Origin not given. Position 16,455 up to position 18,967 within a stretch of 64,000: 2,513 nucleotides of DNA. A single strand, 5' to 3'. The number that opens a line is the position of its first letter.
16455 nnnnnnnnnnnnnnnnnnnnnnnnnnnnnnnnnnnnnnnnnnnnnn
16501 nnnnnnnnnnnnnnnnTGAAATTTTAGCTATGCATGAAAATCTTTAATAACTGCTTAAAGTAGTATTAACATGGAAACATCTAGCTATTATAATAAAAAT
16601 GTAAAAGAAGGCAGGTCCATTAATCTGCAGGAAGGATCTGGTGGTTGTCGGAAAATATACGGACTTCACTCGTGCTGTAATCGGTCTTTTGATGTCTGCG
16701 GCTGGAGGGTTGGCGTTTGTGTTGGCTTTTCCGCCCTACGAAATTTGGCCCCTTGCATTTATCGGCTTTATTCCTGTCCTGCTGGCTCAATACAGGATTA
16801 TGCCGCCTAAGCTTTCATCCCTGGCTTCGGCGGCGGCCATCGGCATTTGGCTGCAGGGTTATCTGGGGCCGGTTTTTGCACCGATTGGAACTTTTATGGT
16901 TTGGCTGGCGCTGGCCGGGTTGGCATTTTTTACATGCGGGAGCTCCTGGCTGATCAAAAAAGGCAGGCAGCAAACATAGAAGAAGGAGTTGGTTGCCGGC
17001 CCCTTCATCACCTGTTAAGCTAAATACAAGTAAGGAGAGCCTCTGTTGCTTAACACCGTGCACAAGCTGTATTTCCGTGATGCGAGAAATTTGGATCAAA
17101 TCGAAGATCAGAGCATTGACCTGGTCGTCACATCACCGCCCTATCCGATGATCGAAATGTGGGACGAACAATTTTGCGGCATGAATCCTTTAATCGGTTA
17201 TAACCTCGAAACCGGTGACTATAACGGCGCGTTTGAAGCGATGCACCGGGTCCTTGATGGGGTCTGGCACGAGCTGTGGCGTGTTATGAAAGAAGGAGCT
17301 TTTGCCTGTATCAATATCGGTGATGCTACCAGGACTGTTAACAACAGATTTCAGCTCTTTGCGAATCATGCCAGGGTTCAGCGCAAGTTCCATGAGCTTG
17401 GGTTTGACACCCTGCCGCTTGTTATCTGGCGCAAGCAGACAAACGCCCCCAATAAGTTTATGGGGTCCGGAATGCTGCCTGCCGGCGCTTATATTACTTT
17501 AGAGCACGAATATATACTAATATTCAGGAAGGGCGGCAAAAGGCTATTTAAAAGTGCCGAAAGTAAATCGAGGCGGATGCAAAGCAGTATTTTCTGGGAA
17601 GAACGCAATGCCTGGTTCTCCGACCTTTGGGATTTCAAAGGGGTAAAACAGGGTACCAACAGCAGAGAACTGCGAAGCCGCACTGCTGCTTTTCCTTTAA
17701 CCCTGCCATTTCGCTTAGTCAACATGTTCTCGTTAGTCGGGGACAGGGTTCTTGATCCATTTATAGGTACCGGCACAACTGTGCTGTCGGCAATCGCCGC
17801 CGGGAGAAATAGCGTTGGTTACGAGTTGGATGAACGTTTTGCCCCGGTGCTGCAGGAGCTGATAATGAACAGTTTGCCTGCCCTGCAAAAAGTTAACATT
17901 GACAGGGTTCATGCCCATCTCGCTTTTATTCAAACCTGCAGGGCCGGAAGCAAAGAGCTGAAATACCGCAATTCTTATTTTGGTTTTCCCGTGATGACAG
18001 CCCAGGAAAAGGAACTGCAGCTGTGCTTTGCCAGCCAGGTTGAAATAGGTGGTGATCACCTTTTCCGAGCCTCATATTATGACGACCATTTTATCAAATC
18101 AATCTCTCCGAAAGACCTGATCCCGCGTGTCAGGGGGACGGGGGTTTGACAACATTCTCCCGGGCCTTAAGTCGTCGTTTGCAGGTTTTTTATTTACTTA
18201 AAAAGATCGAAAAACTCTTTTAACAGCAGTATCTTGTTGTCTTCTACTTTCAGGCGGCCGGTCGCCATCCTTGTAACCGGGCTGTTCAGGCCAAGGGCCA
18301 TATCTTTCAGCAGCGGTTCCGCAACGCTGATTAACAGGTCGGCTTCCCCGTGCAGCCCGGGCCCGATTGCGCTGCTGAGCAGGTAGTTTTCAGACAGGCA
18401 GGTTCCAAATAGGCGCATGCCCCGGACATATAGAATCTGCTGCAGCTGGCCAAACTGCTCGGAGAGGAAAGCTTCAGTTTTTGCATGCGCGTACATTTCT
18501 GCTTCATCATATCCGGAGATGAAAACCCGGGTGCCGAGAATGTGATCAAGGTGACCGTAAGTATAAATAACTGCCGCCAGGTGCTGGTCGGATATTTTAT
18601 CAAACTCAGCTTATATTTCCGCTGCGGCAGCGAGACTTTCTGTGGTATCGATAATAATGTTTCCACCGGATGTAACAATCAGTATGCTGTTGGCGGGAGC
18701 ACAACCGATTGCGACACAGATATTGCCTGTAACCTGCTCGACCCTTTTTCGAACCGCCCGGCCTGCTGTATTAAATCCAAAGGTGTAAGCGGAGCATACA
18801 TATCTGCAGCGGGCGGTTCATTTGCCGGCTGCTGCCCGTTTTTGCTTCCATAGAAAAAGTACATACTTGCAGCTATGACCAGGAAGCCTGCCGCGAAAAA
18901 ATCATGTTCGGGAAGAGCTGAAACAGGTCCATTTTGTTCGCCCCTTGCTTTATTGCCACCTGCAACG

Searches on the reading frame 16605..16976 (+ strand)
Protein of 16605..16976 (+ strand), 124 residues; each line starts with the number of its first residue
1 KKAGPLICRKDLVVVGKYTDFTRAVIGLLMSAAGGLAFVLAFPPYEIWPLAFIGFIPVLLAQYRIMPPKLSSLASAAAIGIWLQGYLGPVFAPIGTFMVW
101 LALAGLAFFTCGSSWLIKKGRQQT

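Call 26: search_protein_families(library=pfam, proteins=[window:16641-16976:+], max_evalue=0.00001)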
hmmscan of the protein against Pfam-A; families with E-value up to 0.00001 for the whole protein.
window:16641-16976:+ (112 aa): 0 families

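Call 32: search_protein_families(library=ncbifam, proteins=[window:16641-16976:+], max_evalue=0.01)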
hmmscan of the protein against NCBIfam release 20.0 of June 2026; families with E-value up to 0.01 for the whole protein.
window:16641-16976:+ (112 aa): 0 families

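Call 40: search_protein_families(library=pfam, proteins=[window:16605-16976:+], max_evalue=0.05)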
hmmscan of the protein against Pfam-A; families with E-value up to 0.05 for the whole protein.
window:16605-16976:+ (124 aa): 1 family
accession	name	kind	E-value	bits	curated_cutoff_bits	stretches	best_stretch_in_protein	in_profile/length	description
PF20154.4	LNT_N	-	0.0001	22.9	27.1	1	35-116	2-92/159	Apolipoprotein N-acyltransferase N-terminal domain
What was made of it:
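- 16605..16976 (+): Possible N-terminal fragment of an Lnt-like gene (weak evidence). Call 40: PF20154 E 1e-4, 22.9 bits, below the gathering score.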

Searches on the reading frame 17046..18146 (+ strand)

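Call 7: search_protein_families(library=pfam, proteins=[window:17046-18146:+])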
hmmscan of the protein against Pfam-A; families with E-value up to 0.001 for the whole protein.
window:17046-18146:+ (367 aa): 1 family
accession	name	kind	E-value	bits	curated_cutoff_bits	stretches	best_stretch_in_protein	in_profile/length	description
PF01555.25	N6_N4_Mtase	-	2.4e-39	136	26.7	1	24-269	1-219/221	DNA methylase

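Call 32: search_protein_families(library=ncbifam, proteins=[window:17046-18146:+], max_evalue=0.01)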
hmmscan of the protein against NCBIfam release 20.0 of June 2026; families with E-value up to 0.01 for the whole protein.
window:17046-18146:+ (367 aa): 4 families
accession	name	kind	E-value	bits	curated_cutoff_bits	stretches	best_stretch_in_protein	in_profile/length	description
NF050803.1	DnaMtaseCcrMCaul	equivalog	1.4e-10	40.6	830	1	15-279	14-253/350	adenine-specific DNA-methyltransferase CcrM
NF008572.0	PRK11524.1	equivalog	1.8e-08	33.8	292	1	193-265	178-248/294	adenine-specific DNA-methyltransferase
NF010253.0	PRK13699.1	subfamily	4.1e-07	29.9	244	1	223-269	155-201/226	DNA methyltransferase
TIGR01177.1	TIGR01177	hypoth_equivalog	3.2e-05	23.4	316.55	1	231-266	182-217/330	TIGR01177 family methyltransferase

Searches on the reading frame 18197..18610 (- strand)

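Call 40: search_protein_families(library=pfam, proteins=[window:18197-18610:-], max_evalue=0.05)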
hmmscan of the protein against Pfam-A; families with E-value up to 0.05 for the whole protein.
window:18197-18610:- (138 aa): 2 families
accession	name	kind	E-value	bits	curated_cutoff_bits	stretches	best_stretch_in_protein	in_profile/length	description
PF12706.13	Lactamase_B_2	-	0.00028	21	27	1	9-57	29-78/200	Beta-lactamase superfamily domain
PF00753.33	Lactamase_B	-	0.023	15.1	22.7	1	11-57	44-90/196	Metallo-beta-lactamase superfamily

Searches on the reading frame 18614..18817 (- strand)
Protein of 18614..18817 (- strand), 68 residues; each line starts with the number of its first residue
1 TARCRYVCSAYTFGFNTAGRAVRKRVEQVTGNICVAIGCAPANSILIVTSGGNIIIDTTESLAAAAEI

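Call 49: search_protein_families(library=pfam, proteins=[window:18614-18817:-], max_evalue=0.05)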
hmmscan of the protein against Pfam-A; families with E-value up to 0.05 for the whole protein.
window:18614-18817:- (68 aa): 1 family
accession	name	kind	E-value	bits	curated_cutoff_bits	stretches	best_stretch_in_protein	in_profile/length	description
PF00753.33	Lactamase_B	-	0.02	15.2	22.7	1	38-67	2-31/196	Metallo-beta-lactamase superfamily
